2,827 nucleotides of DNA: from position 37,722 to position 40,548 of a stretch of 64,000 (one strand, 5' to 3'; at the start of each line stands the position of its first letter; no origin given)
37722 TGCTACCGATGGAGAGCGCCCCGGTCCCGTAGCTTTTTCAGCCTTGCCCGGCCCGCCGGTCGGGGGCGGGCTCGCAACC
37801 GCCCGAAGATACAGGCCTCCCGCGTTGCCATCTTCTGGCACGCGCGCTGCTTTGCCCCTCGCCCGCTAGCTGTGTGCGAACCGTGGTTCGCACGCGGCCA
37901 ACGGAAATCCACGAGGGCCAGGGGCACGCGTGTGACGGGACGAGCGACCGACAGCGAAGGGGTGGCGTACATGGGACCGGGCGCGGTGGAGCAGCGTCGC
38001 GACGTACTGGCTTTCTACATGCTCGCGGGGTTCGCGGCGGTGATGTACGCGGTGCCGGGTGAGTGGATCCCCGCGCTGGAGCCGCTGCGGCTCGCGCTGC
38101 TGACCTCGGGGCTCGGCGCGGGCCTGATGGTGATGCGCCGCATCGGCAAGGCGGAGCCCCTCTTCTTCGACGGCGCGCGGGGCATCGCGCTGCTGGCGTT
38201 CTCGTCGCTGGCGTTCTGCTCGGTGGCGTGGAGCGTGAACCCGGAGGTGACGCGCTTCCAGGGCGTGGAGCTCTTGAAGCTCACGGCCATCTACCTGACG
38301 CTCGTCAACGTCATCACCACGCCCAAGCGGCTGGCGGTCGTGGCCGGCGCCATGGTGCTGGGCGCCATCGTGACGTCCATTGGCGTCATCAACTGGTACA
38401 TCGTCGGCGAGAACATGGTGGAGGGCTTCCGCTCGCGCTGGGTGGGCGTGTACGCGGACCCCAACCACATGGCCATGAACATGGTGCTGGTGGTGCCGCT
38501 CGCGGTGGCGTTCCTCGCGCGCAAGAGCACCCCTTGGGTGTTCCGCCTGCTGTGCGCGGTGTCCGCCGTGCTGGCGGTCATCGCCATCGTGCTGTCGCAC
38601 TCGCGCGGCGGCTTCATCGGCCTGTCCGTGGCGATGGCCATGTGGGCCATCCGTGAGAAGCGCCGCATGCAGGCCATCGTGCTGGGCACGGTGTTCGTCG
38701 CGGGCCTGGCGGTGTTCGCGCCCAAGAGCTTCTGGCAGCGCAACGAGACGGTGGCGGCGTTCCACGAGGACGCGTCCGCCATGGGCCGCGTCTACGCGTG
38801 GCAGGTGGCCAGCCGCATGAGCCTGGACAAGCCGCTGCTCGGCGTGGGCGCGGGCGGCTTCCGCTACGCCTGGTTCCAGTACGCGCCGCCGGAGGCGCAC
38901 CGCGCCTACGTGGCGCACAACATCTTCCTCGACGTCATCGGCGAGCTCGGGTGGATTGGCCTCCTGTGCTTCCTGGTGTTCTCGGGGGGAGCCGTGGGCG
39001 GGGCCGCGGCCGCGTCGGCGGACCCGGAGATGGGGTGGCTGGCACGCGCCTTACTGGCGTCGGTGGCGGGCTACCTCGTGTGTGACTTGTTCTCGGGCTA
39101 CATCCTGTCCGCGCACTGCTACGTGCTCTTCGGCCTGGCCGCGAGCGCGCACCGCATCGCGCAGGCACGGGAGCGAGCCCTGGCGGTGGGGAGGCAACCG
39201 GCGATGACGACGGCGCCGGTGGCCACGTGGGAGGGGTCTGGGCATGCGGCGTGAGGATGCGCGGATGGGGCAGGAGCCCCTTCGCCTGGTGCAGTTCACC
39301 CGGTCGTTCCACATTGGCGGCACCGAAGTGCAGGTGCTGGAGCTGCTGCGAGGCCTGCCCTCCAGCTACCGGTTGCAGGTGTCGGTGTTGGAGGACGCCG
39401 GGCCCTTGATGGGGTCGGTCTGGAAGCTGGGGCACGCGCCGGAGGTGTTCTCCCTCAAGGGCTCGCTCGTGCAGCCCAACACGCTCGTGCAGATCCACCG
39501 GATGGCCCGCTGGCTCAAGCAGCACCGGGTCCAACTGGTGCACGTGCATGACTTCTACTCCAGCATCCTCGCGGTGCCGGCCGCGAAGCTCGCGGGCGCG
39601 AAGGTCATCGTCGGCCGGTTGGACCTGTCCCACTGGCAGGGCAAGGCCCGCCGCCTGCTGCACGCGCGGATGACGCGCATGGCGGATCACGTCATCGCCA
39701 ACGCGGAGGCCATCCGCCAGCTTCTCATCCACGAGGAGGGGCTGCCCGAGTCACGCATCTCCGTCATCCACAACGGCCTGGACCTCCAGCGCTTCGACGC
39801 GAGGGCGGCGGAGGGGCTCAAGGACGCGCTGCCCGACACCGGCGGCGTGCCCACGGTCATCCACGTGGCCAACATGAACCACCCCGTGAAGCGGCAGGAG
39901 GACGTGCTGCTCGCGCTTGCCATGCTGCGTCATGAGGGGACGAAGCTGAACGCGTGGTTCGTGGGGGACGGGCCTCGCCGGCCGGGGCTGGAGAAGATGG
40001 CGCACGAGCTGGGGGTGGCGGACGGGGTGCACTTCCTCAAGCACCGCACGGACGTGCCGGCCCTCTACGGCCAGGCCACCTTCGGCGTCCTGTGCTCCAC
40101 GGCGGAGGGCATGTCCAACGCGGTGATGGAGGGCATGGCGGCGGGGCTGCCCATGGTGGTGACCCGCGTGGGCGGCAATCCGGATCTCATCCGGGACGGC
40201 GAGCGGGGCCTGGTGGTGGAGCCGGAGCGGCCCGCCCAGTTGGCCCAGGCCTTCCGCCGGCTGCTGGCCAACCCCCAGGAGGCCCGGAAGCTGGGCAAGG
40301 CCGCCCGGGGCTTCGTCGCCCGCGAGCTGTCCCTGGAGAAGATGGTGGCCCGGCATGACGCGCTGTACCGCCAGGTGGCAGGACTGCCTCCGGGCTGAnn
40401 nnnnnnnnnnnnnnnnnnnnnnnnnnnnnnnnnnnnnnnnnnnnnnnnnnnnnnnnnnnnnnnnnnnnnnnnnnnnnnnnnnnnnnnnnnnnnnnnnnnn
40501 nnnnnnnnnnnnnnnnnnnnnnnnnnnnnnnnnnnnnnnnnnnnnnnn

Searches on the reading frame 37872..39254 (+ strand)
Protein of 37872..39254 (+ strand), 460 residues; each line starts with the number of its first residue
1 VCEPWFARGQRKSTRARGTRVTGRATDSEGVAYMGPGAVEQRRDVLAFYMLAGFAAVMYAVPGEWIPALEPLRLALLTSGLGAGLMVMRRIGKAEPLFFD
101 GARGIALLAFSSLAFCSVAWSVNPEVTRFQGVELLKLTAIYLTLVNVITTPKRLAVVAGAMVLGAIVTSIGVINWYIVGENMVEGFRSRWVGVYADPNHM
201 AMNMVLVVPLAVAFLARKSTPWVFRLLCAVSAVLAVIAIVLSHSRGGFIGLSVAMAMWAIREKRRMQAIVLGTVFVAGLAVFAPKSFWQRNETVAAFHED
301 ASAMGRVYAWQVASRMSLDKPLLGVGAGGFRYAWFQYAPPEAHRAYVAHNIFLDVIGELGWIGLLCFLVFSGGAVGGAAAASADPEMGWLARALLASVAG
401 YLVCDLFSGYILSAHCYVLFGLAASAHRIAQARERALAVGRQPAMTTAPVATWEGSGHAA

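Call 11: search_protein_families(library=pfam, proteins=[window:37872-39254:+])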
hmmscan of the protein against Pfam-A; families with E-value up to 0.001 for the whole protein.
window:37872-39254:+ (460 aa): 1 family
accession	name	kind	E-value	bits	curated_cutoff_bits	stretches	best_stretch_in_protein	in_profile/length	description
PF04932.20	Wzy_C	-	7e-24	84.7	31.7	1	231-368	2-149/149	O-Antigen ligase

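Call 37: search_protein_families(library=ncbifam, proteins=[window:37872-39254:+], max_evalue=0.01)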
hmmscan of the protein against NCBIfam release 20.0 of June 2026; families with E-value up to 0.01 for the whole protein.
window:37872-39254:+ (460 aa): 4 families
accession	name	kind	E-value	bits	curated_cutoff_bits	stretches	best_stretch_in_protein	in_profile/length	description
TIGR03097.1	PEP_O_lig_1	hypoth_equivalog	5.8e-39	134.1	188.1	1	105-422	76-399/408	putative O-glycosylation ligase, exosortase A system-associated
TIGR00947.1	2A73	equivalog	2.8e-15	56.3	366.4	1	106-403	71-395/425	IctB family putative bicarbonate transporter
NF058641.1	TfpM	equivalog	6.1e-05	22.2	600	1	223-370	165-302/421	O-linking oligosaccharyltransferase TfpM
TIGR03902.1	rhom_GG_sort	equivalog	0.006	16.5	84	1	196-275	28-114/154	rhombosortase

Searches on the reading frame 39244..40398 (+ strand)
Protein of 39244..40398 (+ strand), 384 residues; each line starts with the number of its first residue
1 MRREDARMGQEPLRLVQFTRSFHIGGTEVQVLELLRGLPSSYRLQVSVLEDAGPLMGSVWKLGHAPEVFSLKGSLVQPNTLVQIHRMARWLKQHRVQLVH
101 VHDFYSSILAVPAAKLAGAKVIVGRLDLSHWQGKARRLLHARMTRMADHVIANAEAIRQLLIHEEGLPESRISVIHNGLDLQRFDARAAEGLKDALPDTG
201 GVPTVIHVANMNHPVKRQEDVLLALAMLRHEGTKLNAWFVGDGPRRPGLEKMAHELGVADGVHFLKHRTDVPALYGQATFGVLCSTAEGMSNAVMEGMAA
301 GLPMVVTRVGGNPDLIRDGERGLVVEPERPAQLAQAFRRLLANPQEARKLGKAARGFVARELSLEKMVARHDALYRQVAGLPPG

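Call 11: search_protein_families(library=pfam, proteins=[window:39244-40398:+])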
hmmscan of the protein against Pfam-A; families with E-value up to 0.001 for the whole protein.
window:39244-40398:+ (384 aa): 6 families
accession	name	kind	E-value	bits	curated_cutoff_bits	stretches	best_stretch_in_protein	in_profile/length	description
PF13692.12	Glyco_trans_1_4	-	1.4e-33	116.5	27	1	203-343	2-142/142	Glycosyl transferases group 1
PF00534.26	Glycos_transf_1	-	6.3e-32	110.9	26.4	1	203-355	16-170/172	Glycosyl transferases group 1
PF13439.12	Glyco_transf_4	-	1.1e-23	84.6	28.5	1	24-183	1-170/170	Glycosyltransferase Family 4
PF13579.12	Glyco_trans_4_4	-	8.6e-18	65.6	29.7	1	25-178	1-158/158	Glycosyl transferase 4-like domain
PF13524.12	Glyco_trans_1_2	-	8.5e-10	39.2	25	1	265-366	32-137/144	Glycosyl transferase-like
PF20706.3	GT4-conflict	-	0.00027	20.5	26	1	132-363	132-377/385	Family 4 Glycosyltransferase in conflict systems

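Call 12: find_encoding_contigs(protein=window:39244-40398:+, flank=6000, max_places=10)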
Protein window:39244-40398:+ (384 aa): no gene with exactly this product is on record in the collection.

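Call 13: find_related_loci(query=window:39244-40398:+, collection=genome_contigs, flank=4000)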
Query window:39244-40398:+ (384 aa) in genome_contigs; peptide patterns used: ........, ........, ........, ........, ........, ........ (x = any residue, [..] = any of these).
123 stretches matched a pattern; 76 encode a relative of the query (tblastn E <= 1e-3); 76 distinct loci.
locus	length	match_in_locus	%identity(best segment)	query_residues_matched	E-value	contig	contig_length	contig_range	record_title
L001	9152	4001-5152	94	1-384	0e+0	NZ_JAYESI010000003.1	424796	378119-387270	Corallococcus sp. RDP092CA NODE_3_length_424796_cov_13.269179, whole genome shotgun sequence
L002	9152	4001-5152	94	1-384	0e+0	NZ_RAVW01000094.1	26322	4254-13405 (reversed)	Corallococcus exercitus strain AB043A NODE_94_26322_cov_10.5957_ID_16561, whole genome shotgun sequence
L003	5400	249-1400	93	1-384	0e+0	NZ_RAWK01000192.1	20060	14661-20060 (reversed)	Corallococcus aberystwythensis strain AB050A NODE_192_20060_cov_20.4424_ID_11823, whole genome shotgun sequence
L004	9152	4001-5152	93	1-384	0e+0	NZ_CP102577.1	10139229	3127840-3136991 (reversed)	Corallococcus exercitus strain SDU142 chromosome, complete genome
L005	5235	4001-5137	90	4-382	0e+0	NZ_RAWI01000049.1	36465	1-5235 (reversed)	Corallococcus praedator strain CA031B NODE_49_36465_cov_32.5965, whole genome shotgun sequence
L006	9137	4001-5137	90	4-382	0e+0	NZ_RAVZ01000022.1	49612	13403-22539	Corallococcus terminator strain CA054A NODE_22_49612_cov_34.0429, whole genome shotgun sequence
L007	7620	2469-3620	85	1-384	0e+0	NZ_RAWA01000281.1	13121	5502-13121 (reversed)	Corallococcus sp. CA053C NODE_281_13121_cov_23.0409, whole genome shotgun sequence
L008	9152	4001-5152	95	1-384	0e+0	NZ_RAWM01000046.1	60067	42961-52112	Corallococcus interemptor strain AB047A NODE_46_60067_cov_74.3631_ID_8011, whole genome shotgun sequence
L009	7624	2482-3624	86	4-384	0e+0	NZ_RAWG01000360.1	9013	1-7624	Corallococcus sicarius strain CA040B NODE_360_9013_cov_41.6402, whole genome shotgun sequence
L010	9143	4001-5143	85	4-384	0e+0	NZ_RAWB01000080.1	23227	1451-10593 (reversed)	Corallococcus llansteffanensis strain CA051B NODE_80_23227_cov_14.609, whole genome shotgun sequence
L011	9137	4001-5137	81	1-379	0e+0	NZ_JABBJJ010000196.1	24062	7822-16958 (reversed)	Pyxidicoccus fallax strain DSM 14698 NODE_196_length_24062_cov_33.7484, whole genome shotgun sequence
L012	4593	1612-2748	81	1-379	0e+0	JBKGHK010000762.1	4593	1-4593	Pyxidicoccus sp. 3LFB2 NODE_762_length_4593_cov_45.320185, whole genome shotgun sequence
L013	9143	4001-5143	89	4-384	0e+0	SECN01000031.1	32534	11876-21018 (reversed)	MAG: Myxococcaceae bacterium isolate PMG_225 scaffold_1723, whole genome shotgun sequence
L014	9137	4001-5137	80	1-379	0e+0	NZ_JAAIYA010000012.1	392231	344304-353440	Pyxidicoccus caerfyrddinensis strain CA032A NODE_12_length_392231_cov_19.2144, whole genome shotgun sequence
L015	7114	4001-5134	80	1-378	0e+0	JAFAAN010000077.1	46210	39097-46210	MAG: Proteobacteria bacterium isolate OH_PFB_83 k127_1136160, whole genome shotgun sequence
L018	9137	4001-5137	79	1-379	0e+0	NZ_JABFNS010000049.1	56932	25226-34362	Myxococcus xanthus strain AM003 NODE_49_length_56932_cov_34.9508, whole genome shotgun sequence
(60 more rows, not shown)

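Call 21: search_protein_families(library=pfam, proteins=[L018:5257-5943:+], max_evalue=1)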
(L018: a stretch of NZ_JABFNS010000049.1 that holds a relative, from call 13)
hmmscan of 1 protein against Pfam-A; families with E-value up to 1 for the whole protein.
L018:5257-5943:+ (228 aa): 2 families
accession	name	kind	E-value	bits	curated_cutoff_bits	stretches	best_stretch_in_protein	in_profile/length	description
PF13349.12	DUF4097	-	6.6e-05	22.8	22.9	1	116-226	127-246/247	Toastrack DUF4097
PF01958.23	Asp_DH_C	-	0.13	12.9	27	0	108-167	28-87/89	Aspartate dehydrogenase, C-terminal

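Call 37: search_protein_families(library=ncbifam, proteins=[L018:5257-5943:+, window:39244-40398:+], max_evalue=0.01)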
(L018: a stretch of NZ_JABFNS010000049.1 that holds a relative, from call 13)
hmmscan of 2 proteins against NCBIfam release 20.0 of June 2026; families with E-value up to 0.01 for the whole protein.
L018:5257-5943:+ (228 aa): 2 families
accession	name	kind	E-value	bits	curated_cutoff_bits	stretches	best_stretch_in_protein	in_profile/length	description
NF038025.1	dapto_LiaX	exception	5.2e-07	28.7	350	1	109-195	377-466/512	daptomycin-sensing surface protein LiaX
NF049997.1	LiaG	equivalog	0.00024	20.4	285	1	114-225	166-285/286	LiaG family protein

window:39244-40398:+ (384 aa): 37 families (the best 25 are shown)
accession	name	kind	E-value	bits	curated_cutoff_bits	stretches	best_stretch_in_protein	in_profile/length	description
TIGR03088.1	stp2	hypoth_equivalog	1.5e-50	172.4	409.05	1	21-378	10-373/374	TIGR03088 family PEP-CTERM/XrtA system glycosyltransferase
TIGR03999.1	thiol_BshA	equivalog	5.7e-33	114.3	273.7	1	79-378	68-373/375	N-acetyl-alpha-D-glucosaminyl L-malate synthase BshA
NF041876.1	EPS_EpsE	equivalog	6.4e-30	104.7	400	1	89-364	107-382/389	exopolysaccharide biosynthesis GT4 family glycosyltransferase EpsE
TIGR03449.1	mycothiol_MshA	equivalog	8.9e-24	84.1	462.5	1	133-378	151-403/406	D-inositol-3-phosphate glycosyltransferase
NF038229.1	Glyco4_Geo_Pelo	equivalog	3.8e-23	82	400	1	84-378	44-336/338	GPMC system family 4 glycosyltransferase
TIGR04063.1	stp3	hypoth_equivalog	3.7e-22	78.8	442.05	1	135-378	146-395/397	TIGR04063 family PEP-CTERM/XrtA system glycosyltransferase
TIGR02149.1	glgA_Coryne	subfamily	2.2e-19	69.9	302.4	1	141-378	139-390/391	glycogen synthase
TIGR04047.1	MSMEG_0565_glyc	hypoth_equivalog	3.8e-16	59.1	259.85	1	96-376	87-372/373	MSMEG_0565 family glycosyltransferase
TIGR04157.1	glyco_rSAM_CFB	subfamily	4.2e-15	55.7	400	1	141-375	164-406/406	TIGR04157 family glycosyltransferase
NF038011.1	PelF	equivalog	2.6e-14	53.2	100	1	145-375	256-489/489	GT4 family glycosyltransferase PelF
NF041010.1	glycosy_Agl16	equivalog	3.3e-13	49.2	575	1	98-377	85-350/352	glycosylation protein Agl16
NF050063.1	ProtGlycPglJ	equivalog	7.3e-13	48.4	500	1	140-354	138-343/363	N-acetylgalactosamine-N,N'-diacetylbacillosaminyl-diphospho-undecaprenol 4-alpha-N-acetylgalactosaminyltransferase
NF011726.0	PRK15179.1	equivalog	6.3e-12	44.6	733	1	152-375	464-691/694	Vi polysaccharide biosynthesis protein TviE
NF047684.1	TeichurnBiosyTuaC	equivalog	9.7e-12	44.5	550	1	133-373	152-384/391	teichuronic acid biosynthesis protein TuaC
NF053787.1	GlcN_PG_synth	equivalog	5.7e-11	41.9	480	1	141-379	138-360/361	N-acetylglucosaminyl phosphatidylglycerol synthase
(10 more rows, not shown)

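Call 77: find_homologous_proteins(query=L018:5257-5940:+, max_evalue=0.00001)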
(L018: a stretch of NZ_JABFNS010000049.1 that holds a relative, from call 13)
Query L018:5257-5940:+ (228 aa): 86 proteins with E <= 0.00001 among 1547 candidates.
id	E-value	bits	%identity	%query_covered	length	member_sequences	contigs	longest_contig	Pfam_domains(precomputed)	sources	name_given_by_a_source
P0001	1.2e-136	471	97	100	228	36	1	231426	-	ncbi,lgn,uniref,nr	ncbi:hypothetical protein SAMN04488504_112154 [Myxococcus virescens]|uniref:DUF4097 domain-containin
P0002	1.5e-110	386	81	94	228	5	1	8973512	PF13349.13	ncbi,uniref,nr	ncbi:DUF4097 family beta strand repeat-containing protein [Corallococcus macrosporus]|uniref:DUF4097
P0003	2.8e-105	369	77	100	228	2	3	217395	PF13349.13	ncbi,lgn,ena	-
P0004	6.4e-103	361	76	94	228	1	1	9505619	PF13349.13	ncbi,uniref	ncbi:DUF4097 family beta strand repeat-containing protein [Myxococcus sp. Y35]|uniref:DUF4097 family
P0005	1.8e-94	334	69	93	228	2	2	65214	PF13349.13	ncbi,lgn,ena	-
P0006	1.2e-85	305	66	94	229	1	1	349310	PF13349.13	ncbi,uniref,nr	ncbi:DUF4097 family beta strand repeat-containing protein [Pyxidicoccus xibeiensis]|uniref:DUF4097 f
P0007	1.4e-85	304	66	94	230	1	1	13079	PF13349.13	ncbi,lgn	ncbi:DUF4097 family beta strand repeat-containing protein [Pyxidicoccus sp. 3LG]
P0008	1.6e-83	298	64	100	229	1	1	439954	PF13349.13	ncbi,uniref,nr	ncbi:DUF4097 family beta strand repeat-containing protein [Pyxidicoccus trucidator]|uniref:DUF4097 f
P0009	4.8e-82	293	63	93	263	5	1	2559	PF13349.13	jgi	jgi:hypothetical protein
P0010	2.0e-81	291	61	95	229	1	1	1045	PF13349.13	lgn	-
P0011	8.3e-81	289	60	93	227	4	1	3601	PF13349.13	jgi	jgi:hypothetical protein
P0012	8.4e-81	289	65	93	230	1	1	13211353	PF13349.13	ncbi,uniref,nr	ncbi:DUF4097 family beta strand repeat protein [Pyxidicoccus parkwayensis]|uniref:DUF4097 family bet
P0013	8.8e-81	289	61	93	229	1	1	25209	PF13349.13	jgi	jgi:hypothetical protein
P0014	7.4e-80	286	62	100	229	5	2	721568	PF13349.13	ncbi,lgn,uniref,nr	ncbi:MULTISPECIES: DUF4097 family beta strand repeat-containing protein [unclassified Myxococcus]|un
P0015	6.8e-79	283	61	93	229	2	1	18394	PF13349.13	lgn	-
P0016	6.8e-79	283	63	93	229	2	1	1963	PF13349.13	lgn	-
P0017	1.2e-78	282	61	100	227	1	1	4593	PF13349.13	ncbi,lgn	ncbi:DUF4097 family beta strand repeat-containing protein [Pyxidicoccus sp. 3LFB2]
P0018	2.3e-78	281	60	100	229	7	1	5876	PF13349.13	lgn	-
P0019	2.3e-78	281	60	93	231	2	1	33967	PF13349.13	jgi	jgi:hypothetical protein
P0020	2.5e-78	281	61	93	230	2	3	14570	PF13349.13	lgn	-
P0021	4.5e-78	280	61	100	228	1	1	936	PF13349.13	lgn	-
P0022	5.8e-78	280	60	100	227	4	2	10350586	PF13349.13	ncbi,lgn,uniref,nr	ncbi:hypothetical protein MYSTI_03488 [Myxococcus stipitatus DSM 14675]|uniref:DUF4097 domain-contai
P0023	7.0e-78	279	58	94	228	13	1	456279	PF13349.13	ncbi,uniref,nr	ncbi:DUF4097 domain-containing protein [Myxococcus sp. K38C18041901]|uniref:DUF4097 family beta stra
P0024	2.2e-77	278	61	93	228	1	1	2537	PF13349.13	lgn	-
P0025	2.4e-77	277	61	95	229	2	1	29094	PF13349.13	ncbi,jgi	jgi:hypothetical protein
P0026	1.9e-76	275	59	93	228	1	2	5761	PF13349.13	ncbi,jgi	jgi:hypothetical protein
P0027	3.9e-76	274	58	100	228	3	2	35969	PF13349.13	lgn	-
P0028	3.3e-74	267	59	100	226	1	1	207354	PF13349.13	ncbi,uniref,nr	ncbi:DUF4097 domain-containing protein [Myxococcus sp. K15C18031901]|uniref:DUF4097 family beta stra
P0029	1.1e-73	266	61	93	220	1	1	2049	PF13349.13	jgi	jgi:hypothetical protein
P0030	2.2e-73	265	58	100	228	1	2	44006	PF13349.13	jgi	jgi:hypothetical protein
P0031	2.7e-68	248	54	93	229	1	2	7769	PF13349.13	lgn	-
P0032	1.3e-67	246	54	93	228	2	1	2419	PF13349.13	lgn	-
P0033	4.7e-67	244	54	95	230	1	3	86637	PF13349.13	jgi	jgi:hypothetical protein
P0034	6.3e-67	243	52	93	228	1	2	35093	PF13349.13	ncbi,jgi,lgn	jgi:hypothetical protein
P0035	1.3e-66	242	53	93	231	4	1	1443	PF13349.13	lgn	-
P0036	1.9e-66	242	51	93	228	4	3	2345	PF13349.13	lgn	-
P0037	1.3e-65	239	50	93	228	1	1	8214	PF13349.13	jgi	jgi:Putative adhesin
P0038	3.6e-65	238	55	94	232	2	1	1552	PF13349.13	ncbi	-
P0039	8.2e-61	223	55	82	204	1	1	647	PF13349.13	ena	-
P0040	9.0e-58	214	45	93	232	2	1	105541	PF13349.13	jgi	jgi:DUF4097 and DUF4098 domain-containing protein YvlB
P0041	2.3e-57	212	45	94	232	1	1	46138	PF13349.13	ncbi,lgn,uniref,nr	ncbi:DUF4097 family beta strand repeat-containing protein [Archangium sp.]|uniref:DUF4097 family bet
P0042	2.1e-56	209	48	93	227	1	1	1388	PF13349.13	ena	-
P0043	6.1e-56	208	45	93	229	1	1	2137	PF13349.13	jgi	jgi:DUF4097 and DUF4098 domain-containing protein YvlB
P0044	6.2e-56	208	46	94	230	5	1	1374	PF13349.13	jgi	jgi:Putative adhesin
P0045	5.7e-54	201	45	93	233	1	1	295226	PF13349.13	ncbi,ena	-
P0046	1.3e-52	197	71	61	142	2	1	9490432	PF13349.13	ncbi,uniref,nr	ncbi:hypothetical protein A176_003981 [Myxococcus hansupus]|uniref:DUF4097 domain-containing protein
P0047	3.8e-52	195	44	95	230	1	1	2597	PF13349.13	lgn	-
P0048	1.3e-51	193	45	93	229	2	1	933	PF13349.13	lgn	-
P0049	2.8e-51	192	47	98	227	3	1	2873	PF13349.13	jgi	jgi:DUF4097 and DUF4098 domain-containing protein YvlB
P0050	3.9e-51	192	45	100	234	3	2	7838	PF13349.13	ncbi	-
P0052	1.2e-39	154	38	93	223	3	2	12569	PF13349.13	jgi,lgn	-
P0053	1.1e-12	66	45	52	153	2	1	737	PF13349.13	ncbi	-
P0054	1.0e-11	63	29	93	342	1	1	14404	PF13349.13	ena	-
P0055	5.0e-11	61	36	47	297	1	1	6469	PF01203.26,PF13349.13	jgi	-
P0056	6.0e-11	60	27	95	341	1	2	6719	PF13349.13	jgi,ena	-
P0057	1.9e-10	59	27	95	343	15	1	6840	PF13349.13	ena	-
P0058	2.2e-10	59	29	93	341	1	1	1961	PF13349.13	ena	-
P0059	1.1e-9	56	27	89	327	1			PF13349.13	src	-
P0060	2.4e-9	55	30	88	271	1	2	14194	PF13349.13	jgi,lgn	jgi:hypothetical protein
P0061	4.9e-9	54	32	54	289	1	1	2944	PF13349.13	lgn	-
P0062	8.7e-9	53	28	96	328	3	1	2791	PF13349.13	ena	-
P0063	1.9e-8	52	27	93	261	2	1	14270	PF13349.13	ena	-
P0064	2.6e-8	52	28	87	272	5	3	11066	PF13349.13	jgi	jgi:hypothetical protein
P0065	2.7e-8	52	29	87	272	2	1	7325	PF13349.13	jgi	jgi:hypothetical protein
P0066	6.3e-8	51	32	82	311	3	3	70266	PF13349.13,PF24016.2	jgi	-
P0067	6.5e-8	51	34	60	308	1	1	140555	PF13349.13,PF24016.2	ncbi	-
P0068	7.7e-8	50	29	93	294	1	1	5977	PF13349.13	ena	-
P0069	1.0e-7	50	27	96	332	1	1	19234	PF13349.13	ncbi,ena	-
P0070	1.1e-7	50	33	72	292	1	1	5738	PF13349.13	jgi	jgi:DUF4097 and DUF4098 domain-containing protein YvlB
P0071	1.2e-7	50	30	93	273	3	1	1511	PF13349.13,PF24016.2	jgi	jgi:hypothetical protein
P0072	1.3e-7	50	28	93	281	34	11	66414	PF13349.13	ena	-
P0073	2.2e-7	49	28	89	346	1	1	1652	PF13349.13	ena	-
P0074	2.2e-7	49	31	64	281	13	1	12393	PF13349.13,PF24016.2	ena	-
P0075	2.3e-7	49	31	64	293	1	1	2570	PF13349.13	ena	-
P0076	2.4e-7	49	27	100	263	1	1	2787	PF13349.13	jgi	-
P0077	4.9e-7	48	29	75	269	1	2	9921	PF13349.13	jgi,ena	jgi:hypothetical protein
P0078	5.1e-7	48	27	93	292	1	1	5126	PF13349.13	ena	-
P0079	5.1e-7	48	38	53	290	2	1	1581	PF13349.13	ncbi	-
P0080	1.3e-6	46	34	58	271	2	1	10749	PF13349.13,PF24016.2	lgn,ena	-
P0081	2.7e-6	45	30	94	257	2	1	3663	PF13349.13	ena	-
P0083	7.1e-6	44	26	94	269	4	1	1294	PF13349.13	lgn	-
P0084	7.8e-6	44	27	54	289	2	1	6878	PF13349.13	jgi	jgi:DUF4097 and DUF4098 domain-containing protein YvlB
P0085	9.3e-6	44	34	58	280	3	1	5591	PF13349.13,PF24016.2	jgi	jgi:hypothetical protein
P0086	9.8e-6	43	28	77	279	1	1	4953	PF13349.13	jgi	jgi:hypothetical protein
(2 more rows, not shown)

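Call 78: find_encoding_contigs(protein=P0052, flank=3000, max_places=3)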
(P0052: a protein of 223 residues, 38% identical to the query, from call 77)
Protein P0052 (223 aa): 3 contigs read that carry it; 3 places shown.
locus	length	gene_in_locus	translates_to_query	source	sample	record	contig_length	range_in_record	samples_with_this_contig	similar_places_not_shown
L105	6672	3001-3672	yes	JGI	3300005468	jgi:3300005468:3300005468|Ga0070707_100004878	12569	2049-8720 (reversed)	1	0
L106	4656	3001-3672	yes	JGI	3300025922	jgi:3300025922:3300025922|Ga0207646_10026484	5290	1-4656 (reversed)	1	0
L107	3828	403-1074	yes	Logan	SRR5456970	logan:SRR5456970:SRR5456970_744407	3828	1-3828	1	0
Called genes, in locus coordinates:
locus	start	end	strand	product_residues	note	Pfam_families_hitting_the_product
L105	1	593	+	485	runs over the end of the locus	PF00501:AMP-binding, PF14535:AMP-binding_C_2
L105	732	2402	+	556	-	PF01642:MM_CoA_mutase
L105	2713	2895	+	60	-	-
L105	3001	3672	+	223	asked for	PF13349:DUF4097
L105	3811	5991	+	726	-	PF21710:Spt6_S1 (faint), PF00575:S1, PF23459:S1_RRP5, PF00575:S1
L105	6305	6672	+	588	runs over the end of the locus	PF02776:TPP_enzyme_N, PF00205:TPP_enzyme_M, PF02775:TPP_enzyme_C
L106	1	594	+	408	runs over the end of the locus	?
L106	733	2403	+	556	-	PF01642:MM_CoA_mutase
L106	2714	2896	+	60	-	-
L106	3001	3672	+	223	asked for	PF13349:DUF4097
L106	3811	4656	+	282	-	?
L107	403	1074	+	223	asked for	PF13349:DUF4097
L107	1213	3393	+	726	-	PF21710:Spt6_S1 (faint), PF00575:S1, PF23459:S1_RRP5, PF00575:S1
